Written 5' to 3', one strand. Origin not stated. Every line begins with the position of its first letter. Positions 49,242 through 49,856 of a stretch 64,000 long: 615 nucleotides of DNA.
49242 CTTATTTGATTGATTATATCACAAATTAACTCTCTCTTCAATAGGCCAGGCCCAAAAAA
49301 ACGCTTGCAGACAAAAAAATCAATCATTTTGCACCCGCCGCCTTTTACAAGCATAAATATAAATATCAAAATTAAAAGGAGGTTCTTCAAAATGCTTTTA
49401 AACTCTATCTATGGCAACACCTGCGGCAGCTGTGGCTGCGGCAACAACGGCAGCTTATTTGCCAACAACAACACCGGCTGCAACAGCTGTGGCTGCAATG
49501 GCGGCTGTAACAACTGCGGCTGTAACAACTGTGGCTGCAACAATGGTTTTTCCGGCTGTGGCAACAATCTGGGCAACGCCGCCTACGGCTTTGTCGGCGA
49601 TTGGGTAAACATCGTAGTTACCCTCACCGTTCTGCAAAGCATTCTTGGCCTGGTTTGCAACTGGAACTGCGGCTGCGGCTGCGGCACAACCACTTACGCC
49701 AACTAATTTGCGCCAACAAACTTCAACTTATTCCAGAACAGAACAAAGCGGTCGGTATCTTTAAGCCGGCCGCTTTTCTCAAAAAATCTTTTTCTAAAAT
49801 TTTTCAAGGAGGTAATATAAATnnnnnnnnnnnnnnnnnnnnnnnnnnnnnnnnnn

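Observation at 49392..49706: Novel Cys/Asn/Gly-rich membrane-anchored peptide divergently paired with the SCIFF operon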

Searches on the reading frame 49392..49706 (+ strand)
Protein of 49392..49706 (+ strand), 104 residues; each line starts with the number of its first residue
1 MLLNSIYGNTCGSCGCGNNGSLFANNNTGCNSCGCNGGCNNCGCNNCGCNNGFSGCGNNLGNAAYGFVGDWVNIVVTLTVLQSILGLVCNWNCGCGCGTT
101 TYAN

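Call 5: search_protein_families(library=pfam, proteins=[window:49392-49706:+], max_evalue=1)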
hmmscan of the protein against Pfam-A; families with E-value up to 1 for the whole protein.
window:49392-49706:+ (104 aa): 1 family
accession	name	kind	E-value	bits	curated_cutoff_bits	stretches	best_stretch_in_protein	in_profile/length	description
PF23143.1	2TM_P5A-ATPase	-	0.055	14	27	1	74-100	39-65/70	P5A-ATPase, transmembrane helical hairpin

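Call 6: search_protein_families(library=ncbifam, proteins=[window:49392-49706:+], max_evalue=1)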
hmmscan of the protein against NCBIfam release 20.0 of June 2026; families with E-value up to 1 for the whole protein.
window:49392-49706:+ (104 aa): 0 families

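Call 7: find_homologous_proteins(query=window:49392-49706:+, max_evalue=0.01)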
Query window:49392-49706:+ (104 aa): 47 proteins with E <= 0.01 among 62 candidates.
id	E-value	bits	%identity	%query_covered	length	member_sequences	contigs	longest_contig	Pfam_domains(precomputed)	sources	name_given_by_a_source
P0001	1.8e-31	127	90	50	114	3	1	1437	-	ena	-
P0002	1.1e-28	118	67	100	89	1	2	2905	-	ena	-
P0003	2.0e-22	97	90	50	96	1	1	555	-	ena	-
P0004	1.2e-20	92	58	93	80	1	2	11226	-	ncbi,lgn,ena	-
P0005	4.3e-20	90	59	87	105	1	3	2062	-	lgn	-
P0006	3.2e-19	87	55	92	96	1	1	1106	-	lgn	-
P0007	5.2e-18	83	59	92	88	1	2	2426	-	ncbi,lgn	-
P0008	5.4e-18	83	57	87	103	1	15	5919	-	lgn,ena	-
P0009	1.2e-16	79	74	62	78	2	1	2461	-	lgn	-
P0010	2.3e-16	78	88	32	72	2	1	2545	-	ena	-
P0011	3.6e-16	77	88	32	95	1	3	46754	-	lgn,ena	-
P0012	3.8e-16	77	57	64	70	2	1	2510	-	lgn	-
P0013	5.1e-16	77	74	52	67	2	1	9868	-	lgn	-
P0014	1.3e-15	75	85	38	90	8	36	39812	-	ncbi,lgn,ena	-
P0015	1.6e-15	75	69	74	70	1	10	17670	-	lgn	-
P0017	2.0e-15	75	88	32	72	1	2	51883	-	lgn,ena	-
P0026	2.9e-14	71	63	91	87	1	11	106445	-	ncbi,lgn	-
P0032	1.8e-13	69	88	25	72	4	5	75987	-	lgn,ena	-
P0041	9.4e-12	63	81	26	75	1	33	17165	-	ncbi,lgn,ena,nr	ncbi:MAG: hypothetical protein IJB55_02135 [Firmicutes bacterium]|nr:hypothetical protein [Bacillota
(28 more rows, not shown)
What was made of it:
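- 49392..49706 (+): CDS of the 104-aa Cys/Asn/Gly-rich protein (16 C, 21 G, 22 N, one D, no K/R/H/E, pI about 4). There are 47 homologues (call 7).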

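Call 11: find_encoding_contigs(protein=window:49392-49706:+, flank=10000, max_places=4)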
Protein window:49392-49706:+ (104 aa): 9 contigs read that carry it; 4 places shown.
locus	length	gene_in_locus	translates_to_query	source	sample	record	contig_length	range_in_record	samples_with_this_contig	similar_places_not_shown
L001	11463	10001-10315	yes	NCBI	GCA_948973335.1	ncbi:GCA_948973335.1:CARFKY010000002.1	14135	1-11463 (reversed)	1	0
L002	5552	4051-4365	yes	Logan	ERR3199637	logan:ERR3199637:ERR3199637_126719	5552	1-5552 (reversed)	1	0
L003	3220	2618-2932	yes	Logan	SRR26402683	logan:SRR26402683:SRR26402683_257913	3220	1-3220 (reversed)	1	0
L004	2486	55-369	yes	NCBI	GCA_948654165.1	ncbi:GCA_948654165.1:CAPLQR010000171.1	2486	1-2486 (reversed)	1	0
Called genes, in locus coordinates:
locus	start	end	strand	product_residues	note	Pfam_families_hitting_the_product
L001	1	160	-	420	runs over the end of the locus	PF02403:Seryl_tRNA_N, PF00587:tRNA-synt_2b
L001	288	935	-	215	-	PF00702:Hydrolase, PF12710:HAD, PF13419:HAD_2, PF13242:Hydrolase_like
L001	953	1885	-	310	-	PF02195:ParB_N, PF17762:HTH_ParB, PF23552:ParB_C (weak)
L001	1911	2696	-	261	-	PF00142:Fer4_NifH (weak), PF01656:CbiA, PF06564:CBP_BcsQ, PF09140:MipZ, PF10609:ParA, PF13614:AAA_31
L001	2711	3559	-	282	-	PF02527:GidB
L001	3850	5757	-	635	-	PF01134:GIDA, PF07992:Pyr_redox_2 (weak), PF12831:FAD_oxidored (weak), PF21680:GIDA_C_1st, PF13932:SAM_GIDA_C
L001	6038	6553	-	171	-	PF01842:ACT, PF13291:ACT_4, PF22629:ACT_AHAS_ss, PF13710:ACT_5, PF10369:ALS_ss_C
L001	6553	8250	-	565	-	PF02776:TPP_enzyme_N, PF00205:TPP_enzyme_M, PF02775:TPP_enzyme_C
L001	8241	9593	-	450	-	PF04055:Radical_SAM, PF13353:Fer4_12, PF13186:SPASM (weak)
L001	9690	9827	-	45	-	PF13165:SCIFF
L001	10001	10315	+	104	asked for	-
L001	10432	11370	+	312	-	-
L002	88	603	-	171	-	PF01842:ACT, PF13291:ACT_4, PF22629:ACT_AHAS_ss, PF13710:ACT_5, PF10369:ALS_ss_C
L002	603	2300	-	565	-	PF02776:TPP_enzyme_N, PF00205:TPP_enzyme_M, PF02775:TPP_enzyme_C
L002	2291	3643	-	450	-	PF04055:Radical_SAM, PF13353:Fer4_12, PF13186:SPASM (weak)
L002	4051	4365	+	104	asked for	-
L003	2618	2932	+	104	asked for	-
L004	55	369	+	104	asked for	-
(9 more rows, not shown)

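Call 12: find_encoding_contigs(protein=P0026, flank=8000, max_places=3)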
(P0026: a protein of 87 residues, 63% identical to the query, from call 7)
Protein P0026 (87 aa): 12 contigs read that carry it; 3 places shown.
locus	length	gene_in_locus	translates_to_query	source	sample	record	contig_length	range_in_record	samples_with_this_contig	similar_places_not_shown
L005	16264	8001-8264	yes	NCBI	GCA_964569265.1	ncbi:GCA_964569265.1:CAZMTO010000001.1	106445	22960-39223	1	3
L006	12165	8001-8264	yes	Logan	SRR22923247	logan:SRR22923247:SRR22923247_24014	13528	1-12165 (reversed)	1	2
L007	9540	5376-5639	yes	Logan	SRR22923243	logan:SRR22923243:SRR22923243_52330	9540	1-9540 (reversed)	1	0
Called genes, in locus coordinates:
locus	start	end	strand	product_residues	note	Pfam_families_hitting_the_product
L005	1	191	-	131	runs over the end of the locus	PF04020:Phage_holin_4_2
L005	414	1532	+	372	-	PF02073:Peptidase_M29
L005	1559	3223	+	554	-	PF00485:PRK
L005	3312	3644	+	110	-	-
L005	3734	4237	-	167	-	PF01842:ACT, PF13291:ACT_4, PF22629:ACT_AHAS_ss, PF13710:ACT_5, PF10369:ALS_ss_C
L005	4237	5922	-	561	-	PF02776:TPP_enzyme_N, PF00205:TPP_enzyme_M, PF02775:TPP_enzyme_C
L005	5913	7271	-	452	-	PF04055:Radical_SAM, PF13353:Fer4_12, PF13186:SPASM (weak)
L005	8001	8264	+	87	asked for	-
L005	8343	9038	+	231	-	-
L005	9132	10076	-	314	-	PF00478:IMPDH (weak), PF03060:NMO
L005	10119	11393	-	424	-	PF02403:Seryl_tRNA_N, PF00587:tRNA-synt_2b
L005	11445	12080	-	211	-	PF00702:Hydrolase, PF12710:HAD, PF13419:HAD_2, PF13242:Hydrolase_like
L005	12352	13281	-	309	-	PF02195:ParB_N, PF17762:HTH_ParB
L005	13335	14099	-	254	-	PF00142:Fer4_NifH, PF01656:CbiA, PF06564:CBP_BcsQ, PF09140:MipZ, PF10609:ParA, PF13614:AAA_31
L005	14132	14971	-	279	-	PF02527:GidB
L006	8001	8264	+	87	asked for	-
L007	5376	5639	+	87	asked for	-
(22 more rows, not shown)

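Call 14: find_related_loci(query=A1, collection=genome_contigs, flank=8000)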
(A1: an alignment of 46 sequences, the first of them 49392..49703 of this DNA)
Query A1 (104 aa) in genome_contigs; peptide patterns used: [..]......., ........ (x = any residue, [..] = any of these).
61 stretches matched a pattern; 13 encode a relative of the query (tblastn E <= 1e-3); 13 distinct loci.
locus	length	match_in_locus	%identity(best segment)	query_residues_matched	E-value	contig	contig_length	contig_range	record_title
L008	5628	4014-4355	67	1-104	1e-30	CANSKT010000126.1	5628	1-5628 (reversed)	MAG TPA_asm: uncultured Peptococcaceae bacterium isolate SRR15633974_bin.16_metawrap_v1.3_MAG genome assembly, contig: N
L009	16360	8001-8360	63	1-104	1e-29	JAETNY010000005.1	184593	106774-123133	MAG: Bacillota bacterium isolate S11_Bin2 scaffold_32, whole genome shotgun sequence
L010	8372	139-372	58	1-97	1e-24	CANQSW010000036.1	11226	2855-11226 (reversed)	MAG: uncultured Peptococcaceae bacterium isolate Lapin-032__bin47 genome assembly, contig: Lapin-032__NODE_8074_length_1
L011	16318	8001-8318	56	1-92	9e-22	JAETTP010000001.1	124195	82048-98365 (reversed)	MAG: Bacillota bacterium isolate S4_Bin7 scaffold_197, whole genome shotgun sequence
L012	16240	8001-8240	61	1-90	5e-17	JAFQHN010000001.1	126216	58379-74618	MAG: Bacillota bacterium isolate RGIG1825 Goat_Cecum-5__c963, whole genome shotgun sequence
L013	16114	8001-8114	92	57-94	1e-16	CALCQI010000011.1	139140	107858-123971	MAG TPA_asm: uncultured Peptococcaceae bacterium isolate SRR1562003_bin.17_CONCOCT_v1.1_MAG genome assembly, contig: ERZ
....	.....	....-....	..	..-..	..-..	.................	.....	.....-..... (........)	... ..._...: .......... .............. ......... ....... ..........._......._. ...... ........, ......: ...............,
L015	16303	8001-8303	56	1-90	2e-14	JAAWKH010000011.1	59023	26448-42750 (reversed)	MAG: Peptococcaceae bacterium isolate ABMPRH_86_1 SL341413_scaffold_519, whole genome shotgun sequence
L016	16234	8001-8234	60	1-88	2e-14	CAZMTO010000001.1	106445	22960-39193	MAG TPA_asm: uncultured Peptococcaceae bacterium isolate SRP313737_co1_373 genome assembly, contig: NODE_286_length_1064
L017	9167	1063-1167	80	56-90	1e-12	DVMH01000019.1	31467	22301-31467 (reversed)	MAG TPA_asm: Candidatus Avidehalobacter gallistercoris isolate 2830 CHK33__C232580_L31467_ERR2241698, whole genome shotg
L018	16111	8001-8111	78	54-90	8e-12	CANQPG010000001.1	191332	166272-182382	MAG: uncultured Peptococcaceae bacterium isolate Lapin-012__bin31 genome assembly, contig: Lapin-012__NODE_77_length_191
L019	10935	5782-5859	88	63-88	1e-10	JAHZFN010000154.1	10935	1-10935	MAG: Peptococcaceae bacterium isolate HRGM_Genome_2929 HRGM_Genome_2929_153, whole genome shotgun sequence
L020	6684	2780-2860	81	64-90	1e-8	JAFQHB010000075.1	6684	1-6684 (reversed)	MAG: Bacillota bacterium isolate RGIG1813 Goat_Cecum-5__c245571, whole genome shotgun sequence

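Call 44: find_encoding_contigs(protein=P0032, flank=10000, max_places=2)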
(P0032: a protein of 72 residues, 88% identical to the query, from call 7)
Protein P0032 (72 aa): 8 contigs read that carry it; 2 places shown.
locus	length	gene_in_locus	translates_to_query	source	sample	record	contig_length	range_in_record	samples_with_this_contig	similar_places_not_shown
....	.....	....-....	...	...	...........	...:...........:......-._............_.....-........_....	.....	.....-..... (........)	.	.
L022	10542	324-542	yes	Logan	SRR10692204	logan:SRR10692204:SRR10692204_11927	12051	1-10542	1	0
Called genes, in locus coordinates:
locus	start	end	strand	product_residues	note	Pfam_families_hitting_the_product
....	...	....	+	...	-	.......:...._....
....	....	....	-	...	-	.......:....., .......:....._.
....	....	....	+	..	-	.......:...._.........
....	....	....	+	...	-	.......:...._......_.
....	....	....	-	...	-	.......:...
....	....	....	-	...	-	-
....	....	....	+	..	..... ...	-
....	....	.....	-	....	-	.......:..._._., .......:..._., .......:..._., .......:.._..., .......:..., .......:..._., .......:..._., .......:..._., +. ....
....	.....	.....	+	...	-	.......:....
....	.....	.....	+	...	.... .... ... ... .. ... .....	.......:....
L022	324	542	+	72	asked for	-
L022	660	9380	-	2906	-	PF16640:Big_3_5, PF02368:Big_2, PF18676:MBG_2, PF26918:Ig_Eae, PF18657:YDG, PF18887:MBG_3, PF18676:MBG_2, PF02368:Big_2, +6 more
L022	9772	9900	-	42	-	-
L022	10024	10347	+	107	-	PF03551:PadR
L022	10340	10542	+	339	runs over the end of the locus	PF22564:HAAS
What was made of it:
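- Gene callers sometimes pick the antisense ORF over the related neighbour gene (call 44).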

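Call 45: find_encoding_contigs(protein=P0017, flank=10000, max_places=2)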
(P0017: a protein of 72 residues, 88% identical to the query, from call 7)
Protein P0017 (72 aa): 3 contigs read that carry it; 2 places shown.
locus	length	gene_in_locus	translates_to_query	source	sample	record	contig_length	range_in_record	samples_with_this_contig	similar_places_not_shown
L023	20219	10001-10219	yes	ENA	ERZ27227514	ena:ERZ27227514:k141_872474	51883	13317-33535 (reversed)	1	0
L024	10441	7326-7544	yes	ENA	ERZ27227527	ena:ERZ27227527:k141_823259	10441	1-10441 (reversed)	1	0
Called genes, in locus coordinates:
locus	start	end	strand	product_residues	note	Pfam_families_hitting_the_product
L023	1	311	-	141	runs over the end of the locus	-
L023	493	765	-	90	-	PF11588:DUF3243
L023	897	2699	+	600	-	PF08439:Peptidase_M3_N, PF01432:Peptidase_M3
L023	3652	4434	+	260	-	PF01026:TatD_DNase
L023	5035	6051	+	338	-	PF03990:DUF348, PF07501:G5, PF06725:3D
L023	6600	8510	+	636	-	-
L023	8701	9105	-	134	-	PF00334:NDK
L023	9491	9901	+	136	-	-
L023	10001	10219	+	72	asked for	-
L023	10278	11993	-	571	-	PF00485:PRK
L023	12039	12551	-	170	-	PF13420:Acetyltransf_4 (weak), PF00583:Acetyltransf_1, PF13508:Acetyltransf_7 (weak)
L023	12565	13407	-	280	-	PF02548:Pantoate_transf, PF13714:PEP_mutase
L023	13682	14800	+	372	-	PF02073:Peptidase_M29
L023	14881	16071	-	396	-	PF22025:ThiI_fer, PF02926:THUMP, PF02568:ThiI, PF06508:QueC (faint)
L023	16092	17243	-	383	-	PF00266:Aminotran_5, PF01212:Beta_elim_lyase (weak)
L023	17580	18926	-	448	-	PF11638:DnaA_N (faint), PF00308:Bac_DnaA, PF01637:ATPase_2 (weak), PF00004:AAA, PF01695:IstB_IS21 (weak), PF13401:AAA_22 (faint), PF08299:Bac_DnaA_C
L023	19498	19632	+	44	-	PF00468:Ribosomal_L34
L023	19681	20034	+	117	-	PF00825:Ribonuclease_P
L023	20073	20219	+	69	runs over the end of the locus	PF01809:YidD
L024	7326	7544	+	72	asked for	-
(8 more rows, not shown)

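Call 47: predict_structure(alignment_id=A1)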
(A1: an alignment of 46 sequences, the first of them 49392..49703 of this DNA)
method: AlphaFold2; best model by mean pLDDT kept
length: 104 residues; sequences in the alignment: 46
mean_pLDDT: 46.9   pTM: 0.19
mean pLDDT of the five models: 46.9, 46.0, 45.2, 44.7, 43.3
residues with pLDDT >= 90: 0; 70-90: 4; 50-70: 24; < 50: 76
segments of 3 or more residues with pLDDT < 50: 1-56, 58-61, 63-65, 97-100, 102-104
pLDDT, mean of each block of 10 residues (from residue 1): 40 39 41 40 42 46 51 67 55 49 45
secondary structure, 60 per line:
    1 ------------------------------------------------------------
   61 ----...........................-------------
elements in order: H65-91
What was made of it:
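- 49569..49670 (+): Near-invariant core, residues 60-93: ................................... The hydrophobic helix is residues 71-89 (49602..49658). AlphaFold2 predicts only a helix at 65-91, at low confidence (call 47).
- AlphaFold2 predicts one helix plus disorder (call 47).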

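Call 66: search_protein_families(library=ncbifam, alignment_id=A1, max_evalue=1)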
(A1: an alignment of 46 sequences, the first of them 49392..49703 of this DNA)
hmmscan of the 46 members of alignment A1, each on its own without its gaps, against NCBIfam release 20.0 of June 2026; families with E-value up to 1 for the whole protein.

A. member 1, window:49392-49703:+ (104 aa): 0 families

B. families by the number of members that match (of 46 scanned): 3 families
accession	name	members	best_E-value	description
NF033203.1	entero_EhxA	1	0.34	enterohemolysin EhxA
NF033943.0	RTX_toxin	1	0.35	RTX family hemolysin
NF045727.1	GSU3529_fam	1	0.77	GSU3529 family protein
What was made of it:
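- There is no sequence homology to any known coat or exosporium family (calls 5, 6, 66). There is no metallothionein family hit (calls 5, 66).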

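Call 83: search_protein_families(library=phrogs, proteins=[window:49392-49706:+], max_evalue=0.1)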
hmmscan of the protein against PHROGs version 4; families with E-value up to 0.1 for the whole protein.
window:49392-49706:+ (104 aa): 0 families

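Call 84: search_solved_structures(query=A1, max_evalue=1)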
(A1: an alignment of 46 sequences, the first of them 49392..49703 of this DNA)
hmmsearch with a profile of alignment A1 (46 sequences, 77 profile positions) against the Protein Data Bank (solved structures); distinct sequences matched with E-value up to 1: 0.

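Call 87: list_cluster_members(proteins=[window:49392-49703:+, P0041, P0014])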
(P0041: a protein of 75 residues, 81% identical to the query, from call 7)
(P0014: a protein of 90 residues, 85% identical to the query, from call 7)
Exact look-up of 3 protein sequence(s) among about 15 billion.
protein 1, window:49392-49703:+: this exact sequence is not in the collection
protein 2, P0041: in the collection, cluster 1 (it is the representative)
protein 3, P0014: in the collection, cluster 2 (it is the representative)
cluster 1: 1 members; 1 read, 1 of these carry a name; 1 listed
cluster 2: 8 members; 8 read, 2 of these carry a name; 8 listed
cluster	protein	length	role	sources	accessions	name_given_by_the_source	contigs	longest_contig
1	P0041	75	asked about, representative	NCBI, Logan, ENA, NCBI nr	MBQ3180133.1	MAG: hypothetical protein IJB55_02135 [Firmicutes bacterium] | hypothetical protein [Bacillota bacterium]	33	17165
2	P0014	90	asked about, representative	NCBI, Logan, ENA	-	-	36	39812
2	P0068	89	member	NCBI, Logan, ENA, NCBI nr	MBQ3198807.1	MAG: hypothetical protein IJB67_00345 [Firmicutes bacterium] | hypothetical protein [Bacillota bacterium]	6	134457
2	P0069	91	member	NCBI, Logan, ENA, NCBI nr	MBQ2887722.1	MAG: hypothetical protein IJE29_02220 [Firmicutes bacterium] | hypothetical protein [Bacillota bacterium]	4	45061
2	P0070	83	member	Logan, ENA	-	-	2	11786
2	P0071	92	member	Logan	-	-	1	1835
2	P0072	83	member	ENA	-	-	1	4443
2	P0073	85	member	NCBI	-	-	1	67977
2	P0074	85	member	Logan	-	-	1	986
